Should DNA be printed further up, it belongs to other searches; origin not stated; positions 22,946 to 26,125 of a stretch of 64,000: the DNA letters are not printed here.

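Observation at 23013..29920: Low-G+C ~6.7-kb island with a three-gene cluster of large secreted proteins of unknown function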

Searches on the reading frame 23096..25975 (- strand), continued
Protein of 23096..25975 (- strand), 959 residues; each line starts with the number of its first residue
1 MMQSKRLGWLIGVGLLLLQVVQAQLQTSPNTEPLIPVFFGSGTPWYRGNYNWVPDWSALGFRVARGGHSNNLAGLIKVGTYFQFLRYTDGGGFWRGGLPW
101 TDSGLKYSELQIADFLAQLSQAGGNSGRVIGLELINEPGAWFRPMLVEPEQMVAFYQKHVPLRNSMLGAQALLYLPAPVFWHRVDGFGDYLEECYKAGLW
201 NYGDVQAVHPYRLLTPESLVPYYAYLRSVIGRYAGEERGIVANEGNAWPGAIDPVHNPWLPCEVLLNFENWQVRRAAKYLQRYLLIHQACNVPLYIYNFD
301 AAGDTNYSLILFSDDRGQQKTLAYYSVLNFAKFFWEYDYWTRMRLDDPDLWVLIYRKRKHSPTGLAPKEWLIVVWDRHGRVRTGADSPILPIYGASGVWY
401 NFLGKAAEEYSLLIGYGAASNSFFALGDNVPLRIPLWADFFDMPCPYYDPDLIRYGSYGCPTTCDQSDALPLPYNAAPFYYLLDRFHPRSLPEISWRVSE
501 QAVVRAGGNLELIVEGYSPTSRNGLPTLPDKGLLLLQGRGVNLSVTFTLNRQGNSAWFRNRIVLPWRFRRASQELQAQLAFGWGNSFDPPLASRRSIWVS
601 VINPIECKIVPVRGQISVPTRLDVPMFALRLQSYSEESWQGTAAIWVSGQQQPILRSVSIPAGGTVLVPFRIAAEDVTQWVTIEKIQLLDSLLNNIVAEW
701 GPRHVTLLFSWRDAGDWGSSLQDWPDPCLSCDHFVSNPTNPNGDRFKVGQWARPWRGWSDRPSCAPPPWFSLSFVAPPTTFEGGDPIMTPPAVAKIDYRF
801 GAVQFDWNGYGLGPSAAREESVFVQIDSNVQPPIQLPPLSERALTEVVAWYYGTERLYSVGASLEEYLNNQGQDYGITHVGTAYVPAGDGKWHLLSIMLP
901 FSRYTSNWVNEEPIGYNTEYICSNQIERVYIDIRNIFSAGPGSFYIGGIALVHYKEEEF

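Call 52: predict_structure(alignment_id=A1)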
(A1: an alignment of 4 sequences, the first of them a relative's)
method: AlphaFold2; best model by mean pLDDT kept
length: 959 residues; sequences in the alignment: 4
mean_pLDDT: 40.5   pTM: 0.39
mean pLDDT of the five models: 40.5, 38.3, 37.4, 31.6, 30.5
residues with pLDDT >= 90: 0; 70-90: 77; 50-70: 229; < 50: 653
segments of 3 or more residues with pLDDT < 50: 1-338, 347-351, 358-369, 375-386, 398-423, 435-494, 521-526, 602-605, 617-637, 662-665, 673-678, 710-769, 780-791, 799-823, 827-831, 869-876, 881-883, 886-888, 900-919, 934-940, 957-959
pLDDT, mean of each block of 10 residues (from residue 1): 24 25 24 21 19 21 19 19 18 20 22 25 21 21 24 28 24 24 28 33 25 26 29 26 22 22 25 28 28 24 22 26 28 43 50 50 38 48 45 51 34 30 46 44 27 25 26 32 44 56 58 72 54 76 81 70 68 67 64 56 54 50 32 44 74 72 53 50 73 62 66 27 25 24 35 26 34 55 39 55 24 26 46 61 67 57 56 45 50 60 31 34 62 46 67 58
secondary structure, 60 per line:
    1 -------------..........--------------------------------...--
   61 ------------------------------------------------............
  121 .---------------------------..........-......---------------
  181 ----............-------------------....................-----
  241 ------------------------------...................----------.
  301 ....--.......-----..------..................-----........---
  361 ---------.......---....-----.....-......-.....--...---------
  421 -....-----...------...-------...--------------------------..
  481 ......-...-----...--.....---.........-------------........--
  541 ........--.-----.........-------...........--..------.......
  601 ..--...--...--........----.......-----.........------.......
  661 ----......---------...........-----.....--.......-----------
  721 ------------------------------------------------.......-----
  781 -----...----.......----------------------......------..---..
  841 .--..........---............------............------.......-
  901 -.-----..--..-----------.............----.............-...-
elements in order (helices of 4 or more, strands of 3 or more residues): H14-23 H109-121 H149-158 H160-165 H185-196 H216-235 H271-289 E300-304 E307-313 H327-336 E337-344 E350-357 E370-376 H380-383 E389-393 E395-400 H402-406 E422-425 E431-433 E479-486 E496-498 E501-505 E509-517 E531-538 E541-548 E557-565 E573-583 E594-602 E605-607 E610-612 E615-622 H627-633 E639-647 E654-660 E665-670 E680-690 E696-700 E703-709 E769-775 E793-799 E822-827 E844-853 E857-868 E875-886 E893-899 E925-937 E942-954

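Call 58: search_protein_families(library=pfam, proteins=[L010:9295-10635:+, L015:1579-4329:+, L015:6107-7255:-, L015:7252-8238:-, L015:17911-21405:-, L016:16626-17405:+, L016:17384-21205:-, L016:7355-8383:-, L016:4923-6461:+, L016:6458-7321:+], max_evalue=0.001)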
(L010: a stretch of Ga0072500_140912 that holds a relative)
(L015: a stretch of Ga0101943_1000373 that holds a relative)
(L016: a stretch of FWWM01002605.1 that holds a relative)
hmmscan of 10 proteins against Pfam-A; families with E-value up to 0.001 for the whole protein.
L010:9295-10635:+ (446 aa): 1 family
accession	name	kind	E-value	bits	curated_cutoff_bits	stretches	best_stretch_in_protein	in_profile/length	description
PF13365.12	Trypsin_2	-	1.6e-06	29.3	27.6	1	199-364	1-144/144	Trypsin-like peptidase domain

L015:1579-4329:+ (916 aa): 17 families
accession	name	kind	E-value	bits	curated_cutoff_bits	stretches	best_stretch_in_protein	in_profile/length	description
PF12770.12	CHAT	-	1.1e-59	202.7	24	1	637-914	2-288/289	CHAT domain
PF13424.12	TPR_12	-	9.7e-36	122.3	30.1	4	204-275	4-77/77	Tetratricopeptide repeat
PF13374.12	TPR_10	-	9.2e-23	80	27.5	0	328-355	7-34/42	Tetratricopeptide repeat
PF17874.7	TPR_MalT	-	1e-16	61.6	45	3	169-314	46-192/336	MalT-like TPR region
PF13176.12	TPR_7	-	1.1e-16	59.8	27.9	1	405-432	1-27/36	Tetratricopeptide repeat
PF07719.23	TPR_2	-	2.5e-15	55.7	27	0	405-431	3-29/34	Tetratricopeptide repeat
PF00515.34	TPR_1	-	1.7e-14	53.3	27.8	0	210-233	8-31/34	Tetratricopeptide repeat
PF14938.12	SNAP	-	1.4e-10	41.6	25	1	219-311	90-183/282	Soluble NSF attachment protein, SNAP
PF13181.12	TPR_8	-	6.5e-10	38.8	25.7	0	292-314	10-32/34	Tetratricopeptide repeat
PF13428.12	TPR_14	-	2e-09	37.6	23.5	0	365-392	3-30/44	Tetratricopeptide repeat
PF12968.13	DUF3856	-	1.5e-06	28.6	27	1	296-383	22-120/143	Domain of Unknown Function (DUF3856)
PF25058.1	ARM_TT21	-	8e-06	26.3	27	0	83-148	57-119/155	Tetratricopeptide repeat protein 21 ARM repeat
PF13414.12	TPR_11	-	1.4e-05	25.1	26.8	0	212-232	3-23/42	TPR repeat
PF10602.15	RPN7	-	1.7e-05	25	29.6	0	124-233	37-143/174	26S proteasome subunit RPN7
PF07721.20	TPR_4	-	3.7e-05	24.4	27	0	364-387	2-25/26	Tetratricopeptide repeat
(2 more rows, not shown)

L015:6107-7255:- (382 aa): 0 families

L015:7252-8238:- (328 aa): 1 family
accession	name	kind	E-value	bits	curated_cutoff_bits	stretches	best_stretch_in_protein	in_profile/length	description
PF02424.20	ApbE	-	1.2e-70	238.5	25.6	1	35-310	1-253/266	ApbE family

L015:17911-21405:- (1164 aa): 12 families
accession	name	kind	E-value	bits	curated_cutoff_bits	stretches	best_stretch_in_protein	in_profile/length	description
PF13424.12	TPR_12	-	1.5e-15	57.6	30.1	2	968-1035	5-74/77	Tetratricopeptide repeat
PF17874.7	TPR_MalT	-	3.2e-09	37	45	1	858-1037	13-192/336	MalT-like TPR region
PF13401.12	AAA_22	-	3.5e-09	37.5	27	1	415-511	6-109/130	AAA domain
PF13191.12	AAA_16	-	1.1e-07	33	32.6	1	391-510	2-155/167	AAA ATPase domain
PF07719.23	TPR_2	-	1.2e-06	28.6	27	0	966-996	1-31/34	Tetratricopeptide repeat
PF03704.23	BTAD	-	4.8e-06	27.4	22.1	0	103-190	1-93/146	Bacterial transcriptional activator domain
PF05729.18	NACHT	-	9.9e-06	25.9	26.7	1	416-523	2-129/167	NACHT domain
PF13174.12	TPR_6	-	6.4e-05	23.8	26.3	0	967-993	1-27/33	Tetratricopeptide repeat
PF06745.19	ATPase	-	0.00041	20.2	26.6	1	409-455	14-60/231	KaiC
PF00931.28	NB-ARC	-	0.00046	20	23.5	1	411-523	15-136/248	NB-ARC domain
PF00515.34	TPR_1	-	0.00069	19.8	27.8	0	1008-1035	3-30/34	Tetratricopeptide repeat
PF13374.12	TPR_10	-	0.00097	19.5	27.5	0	886-918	2-34/42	Tetratricopeptide repeat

L016:16626-17405:+ (259 aa): 2 families
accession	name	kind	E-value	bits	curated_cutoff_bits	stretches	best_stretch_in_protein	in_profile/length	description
PF07963.17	N_methyl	-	1.3e-09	37.7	21.2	1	2-26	3-27/27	Prokaryotic N-terminal methylation motif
PF07596.16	SBP_bac_10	-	9.9e-08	32.8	23.3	1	31-147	2-102/268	Protein of unknown function (DUF1559)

L016:17384-21205:- (1273 aa): 15 families
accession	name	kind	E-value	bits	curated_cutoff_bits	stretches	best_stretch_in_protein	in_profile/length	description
PF13424.12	TPR_12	-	1.6e-25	89.5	30.1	2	982-1054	3-77/77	Tetratricopeptide repeat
PF07719.23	TPR_2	-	1.7e-12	46.8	27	0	1104-1133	3-32/34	Tetratricopeptide repeat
PF00515.34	TPR_1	-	3.2e-11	43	27.8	0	1104-1133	3-32/34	Tetratricopeptide repeat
PF13374.12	TPR_10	-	4.3e-08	33.4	27.5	1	1022-1056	2-36/42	Tetratricopeptide repeat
PF13191.12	AAA_16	-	9.6e-07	29.9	32.6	1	487-538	1-51/167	AAA ATPase domain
PF13181.12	TPR_8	-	3.3e-06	27.3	25.7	0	1104-1133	3-32/34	Tetratricopeptide repeat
PF13401.12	AAA_22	-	5.5e-06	27.2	27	1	510-606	4-104/130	AAA domain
PF13176.12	TPR_7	-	5.8e-06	26.4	27.9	0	905-927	2-24/36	Tetratricopeptide repeat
PF05729.18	NACHT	-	7.2e-06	26.4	26.7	1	513-624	2-133/167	NACHT domain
PF03704.23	BTAD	-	8e-06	26.7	22.1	1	202-277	1-81/146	Bacterial transcriptional activator domain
PF14559.12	TPR_19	-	9.9e-06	26.2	25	0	997-1047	6-50/68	Tetratricopeptide repeat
PF13428.12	TPR_14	-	2.8e-05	24.8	23.5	0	1103-1139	2-38/44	Tetratricopeptide repeat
PF17874.7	TPR_MalT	-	3.6e-05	23.7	45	0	906-1049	44-188/336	MalT-like TPR region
PF13173.12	AAA_14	-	5.8e-05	23.5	27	1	512-625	3-103/129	AAA domain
PF13432.12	TPR_16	-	6.1e-05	23.8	32.7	0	1069-1134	4-63/65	Tetratricopeptide repeat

L016:7355-8383:- (342 aa): 1 family
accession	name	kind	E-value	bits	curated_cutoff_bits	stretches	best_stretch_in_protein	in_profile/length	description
PF02424.20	ApbE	-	1.1e-71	241.9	25.6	1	53-331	1-257/266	ApbE family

L016:4923-6461:+ (512 aa): 4 families
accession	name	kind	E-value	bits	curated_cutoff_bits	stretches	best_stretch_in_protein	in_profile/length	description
PF00006.31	ATP-synt_ab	-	3.2e-83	279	29.5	1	149-369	1-213/213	ATP synthase alpha/beta family, nucleotide-binding domain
PF00306.32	ATP-synt_ab_C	-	1.3e-48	164.9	27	1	376-500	1-125/126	ATP synthase alpha/beta chain, C terminal domain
PF02874.29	ATP-synt_ab_N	-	6.7e-18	65.4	20.9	1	26-92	3-69/69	ATP synthase alpha/beta family, beta-barrel domain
PF09378.16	HAS-barrel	-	0.00039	20.9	25.2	0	26-79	3-50/90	HAS barrel domain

L016:6458-7321:+ (287 aa): 1 family
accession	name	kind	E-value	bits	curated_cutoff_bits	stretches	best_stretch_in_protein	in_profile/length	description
PF00231.24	ATP-synt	-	1e-97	327.7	39.9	1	3-285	1-285/285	ATP synthase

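Call 59: search_protein_representatives(alignment_id=A1)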
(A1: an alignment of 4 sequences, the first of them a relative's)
Query: 4 sequences, 908 profile positions. Proteins with E-value up to 0.001 (for the whole library): 549; up to 1e-10: 55; up to 1e-30: 2. The best 150 are listed.
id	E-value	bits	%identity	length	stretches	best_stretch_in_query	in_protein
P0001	0.0e+00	1356.7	-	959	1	1-908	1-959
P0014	0.0e+00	1162.7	-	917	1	15-908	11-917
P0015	2.6e-30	122.0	-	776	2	135-408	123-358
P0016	4.4e-22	94.8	-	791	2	485-765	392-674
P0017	1.4e-20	89.7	-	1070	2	32-328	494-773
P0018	9.2e-16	73.8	-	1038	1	135-461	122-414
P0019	4.5e-15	71.5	-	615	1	135-381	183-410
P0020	6.5e-15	71.0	-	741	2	138-273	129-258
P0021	7.1e-15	70.9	-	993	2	111-270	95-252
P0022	1.2e-14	70.1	-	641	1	145-441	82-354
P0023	1.6e-14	69.7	-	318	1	135-460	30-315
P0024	1.8e-14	69.6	-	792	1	145-408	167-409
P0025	2.3e-14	69.2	-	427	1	138-343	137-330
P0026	3.6e-14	68.6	-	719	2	116-283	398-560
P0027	1.2e-13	66.9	-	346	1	188-332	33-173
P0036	1.1e-12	63.7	-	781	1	111-393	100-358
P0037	1.4e-12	63.3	-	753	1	135-387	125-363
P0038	1.4e-12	63.3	-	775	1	134-276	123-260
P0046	7.5e-12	60.9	-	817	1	4-389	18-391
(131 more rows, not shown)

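Call 61: search_protein_families(library=pfam, alignment_id=A7, max_evalue=0.001)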
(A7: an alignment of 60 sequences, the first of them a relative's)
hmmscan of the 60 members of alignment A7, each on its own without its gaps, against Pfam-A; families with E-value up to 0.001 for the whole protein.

A. member 1, P0015 (776 aa): 3 families
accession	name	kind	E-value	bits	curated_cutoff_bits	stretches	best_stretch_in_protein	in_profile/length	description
PF00150.24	Cellulase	-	1.8e-15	57.6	23.5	1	46-276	22-259/272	Cellulase (glycosyl hydrolase family 5)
PF01229.23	Glyco_hydro_39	-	5.8e-07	29.1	26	1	140-216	151-227/472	Glycosyl hydrolases family 39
PF02449.21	Glyco_hydro_42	-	9.8e-05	22.3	21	1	49-97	14-63/376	Beta-galactosidase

B. families by the number of members that match (of 60 scanned): 19 families
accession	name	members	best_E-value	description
PF00150.24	Cellulase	48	3e-30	Cellulase (glycosyl hydrolase family 5)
PF01229.23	Glyco_hydro_39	39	1.3e-26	Glycosyl hydrolases family 39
PF02449.21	Glyco_hydro_42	16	6e-07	Beta-galactosidase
PF13204.13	Apiosidase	4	3.3e-11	Apiosidase-like, catalytic domain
PF00232.24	Glyco_hydro_1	4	5e-09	Glycosyl hydrolase family 1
PF00088.24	Trefoil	2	1.6e-10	Trefoil (P-type) domain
PF00331.26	Glyco_hydro_10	2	6.6e-09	Glycosyl hydrolase family 10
PF01373.23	Glyco_hydro_14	2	8.3e-07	Glycosyl hydrolase family 14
PF04620.18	FlaA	2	6.3e-06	Flagellar filament outer layer protein Flaa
PF18676.6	MBG_2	1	2e-33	MBG domain (YGX type)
PF18911.6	PKD_4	1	7.4e-15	PKD domain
PF00801.26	PKD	1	1.4e-11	PKD domain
PF22847.2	BT_3657-like_N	1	5.6e-09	Arabinosidase BT_3657-like, N-terminal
PF00404.24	Dockerin_1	1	4.9e-08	Dockerin type I domain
PF03425.19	CBM_11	1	4.4e-05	Carbohydrate binding domain (family 11)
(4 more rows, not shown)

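Call 63: search_protein_families(library=ncbifam, proteins=[P0015, P0016, P0017, P0018, P0020, P0024, P0036, P0037, P0046, P0014], max_evalue=0.001)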
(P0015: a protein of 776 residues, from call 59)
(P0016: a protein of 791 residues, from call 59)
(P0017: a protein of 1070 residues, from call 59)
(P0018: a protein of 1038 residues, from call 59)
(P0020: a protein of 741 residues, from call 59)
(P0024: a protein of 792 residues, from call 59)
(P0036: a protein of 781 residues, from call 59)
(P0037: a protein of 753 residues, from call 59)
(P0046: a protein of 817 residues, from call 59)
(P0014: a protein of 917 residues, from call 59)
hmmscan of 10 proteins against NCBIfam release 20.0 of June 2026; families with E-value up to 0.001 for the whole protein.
P0015 (776 aa): 1 family
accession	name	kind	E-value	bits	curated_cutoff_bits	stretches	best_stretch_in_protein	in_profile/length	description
TIGR03356.1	BGL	equivalog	0.00045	19.3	478.5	1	48-149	57-164/427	GH1 family beta-glucosidase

P0016 (791 aa): 0 families

P0017 (1070 aa): 3 families
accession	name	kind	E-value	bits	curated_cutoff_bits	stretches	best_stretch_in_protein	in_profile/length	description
NF007154.0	PRK09589.1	subfamily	5.3e-09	35.3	624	0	46-150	73-182/476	6-phospho-beta-glucosidase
TIGR03356.1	BGL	equivalog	1.1e-07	31.2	478.5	0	517-623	55-164/427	GH1 family beta-glucosidase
NF011589.0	PRK15014.1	subfamily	0.00048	19.5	686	0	48-152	77-186/477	6-phospho-beta-glucosidase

P0018 (1038 aa): 1 family
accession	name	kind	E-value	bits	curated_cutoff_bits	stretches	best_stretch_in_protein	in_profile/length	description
NF052546.1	AlpArbfursidBAD1527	equivalog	4.9e-24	85.4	500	1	752-945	4-217/341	alpha-arabinofuranosidase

P0020 (741 aa): 0 families

P0024 (792 aa): 1 family
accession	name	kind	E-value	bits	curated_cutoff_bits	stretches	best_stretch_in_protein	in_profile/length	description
NF047846.1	FlagFilOutFlaA2Lepto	equivalog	0.00064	19.2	440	0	694-740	122-168/231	flagellar filament outer layer protein FlaA2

P0036 (781 aa): 0 families

P0037 (753 aa): 0 families

P0046 (817 aa): 0 families

P0014 (917 aa): 0 families

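Call 64: list_cluster_members(proteins=[P0015, P0016, P0017, P0018, P0020, P0024, P0036, P0037, P0046, P0038])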
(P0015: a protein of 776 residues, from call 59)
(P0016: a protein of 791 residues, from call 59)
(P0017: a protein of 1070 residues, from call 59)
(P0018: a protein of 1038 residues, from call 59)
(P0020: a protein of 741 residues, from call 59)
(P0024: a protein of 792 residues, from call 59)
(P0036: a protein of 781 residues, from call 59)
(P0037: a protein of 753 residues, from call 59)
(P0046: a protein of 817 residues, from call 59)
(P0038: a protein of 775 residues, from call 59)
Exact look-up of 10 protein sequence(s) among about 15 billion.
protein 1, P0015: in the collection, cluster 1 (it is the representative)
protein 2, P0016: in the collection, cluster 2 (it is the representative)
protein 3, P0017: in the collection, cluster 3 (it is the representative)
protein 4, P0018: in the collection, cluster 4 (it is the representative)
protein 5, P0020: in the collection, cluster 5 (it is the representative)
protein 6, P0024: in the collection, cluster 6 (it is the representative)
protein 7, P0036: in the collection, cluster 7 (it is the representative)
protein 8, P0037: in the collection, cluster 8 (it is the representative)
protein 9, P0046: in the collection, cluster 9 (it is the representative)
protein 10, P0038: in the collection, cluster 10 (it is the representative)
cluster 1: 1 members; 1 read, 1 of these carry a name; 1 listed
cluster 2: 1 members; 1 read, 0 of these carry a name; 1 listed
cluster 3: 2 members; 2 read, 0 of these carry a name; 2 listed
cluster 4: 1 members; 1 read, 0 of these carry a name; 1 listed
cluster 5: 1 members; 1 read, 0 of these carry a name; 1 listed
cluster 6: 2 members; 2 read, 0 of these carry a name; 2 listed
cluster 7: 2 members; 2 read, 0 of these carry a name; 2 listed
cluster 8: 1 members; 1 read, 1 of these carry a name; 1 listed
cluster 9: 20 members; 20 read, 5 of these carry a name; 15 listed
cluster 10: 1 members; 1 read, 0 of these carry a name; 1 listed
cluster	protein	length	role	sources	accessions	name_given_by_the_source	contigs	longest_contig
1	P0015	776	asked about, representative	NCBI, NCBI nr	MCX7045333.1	MAG: cellulase family glycosylhydrolase [Candidatus Sumerlaeota bacterium] | cellulase family glycosylhydrolase [Candidatus Sumerlaeota bacterium]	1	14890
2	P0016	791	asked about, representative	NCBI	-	-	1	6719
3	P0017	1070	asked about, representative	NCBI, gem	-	-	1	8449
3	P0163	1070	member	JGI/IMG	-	-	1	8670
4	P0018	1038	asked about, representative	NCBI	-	-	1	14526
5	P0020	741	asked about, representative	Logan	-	-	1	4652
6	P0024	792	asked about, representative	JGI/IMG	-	-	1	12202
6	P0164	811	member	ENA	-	-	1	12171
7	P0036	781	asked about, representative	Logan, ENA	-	-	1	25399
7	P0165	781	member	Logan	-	-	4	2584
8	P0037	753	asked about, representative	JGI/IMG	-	hypothetical protein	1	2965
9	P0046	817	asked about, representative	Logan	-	-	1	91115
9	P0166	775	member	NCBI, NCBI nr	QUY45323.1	cellulase family glycosylhydrolase [Acaryochloris marina S15]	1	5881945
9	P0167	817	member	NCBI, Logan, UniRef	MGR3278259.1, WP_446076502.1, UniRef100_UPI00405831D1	cellulase family glycosylhydrolase [Acaryochloris marina NIES-2412] | cellulase family glycosylhydrolase n=1 Tax=Acaryochloris marina TaxID=155978 ...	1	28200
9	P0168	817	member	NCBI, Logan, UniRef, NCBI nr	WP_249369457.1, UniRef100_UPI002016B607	cellulase family glycosylhydrolase [Acaryochloris marina] | cellulase family glycosylhydrolase n=1 Tax=Acaryochloris marina TaxID=155978 ...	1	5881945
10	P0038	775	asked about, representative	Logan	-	-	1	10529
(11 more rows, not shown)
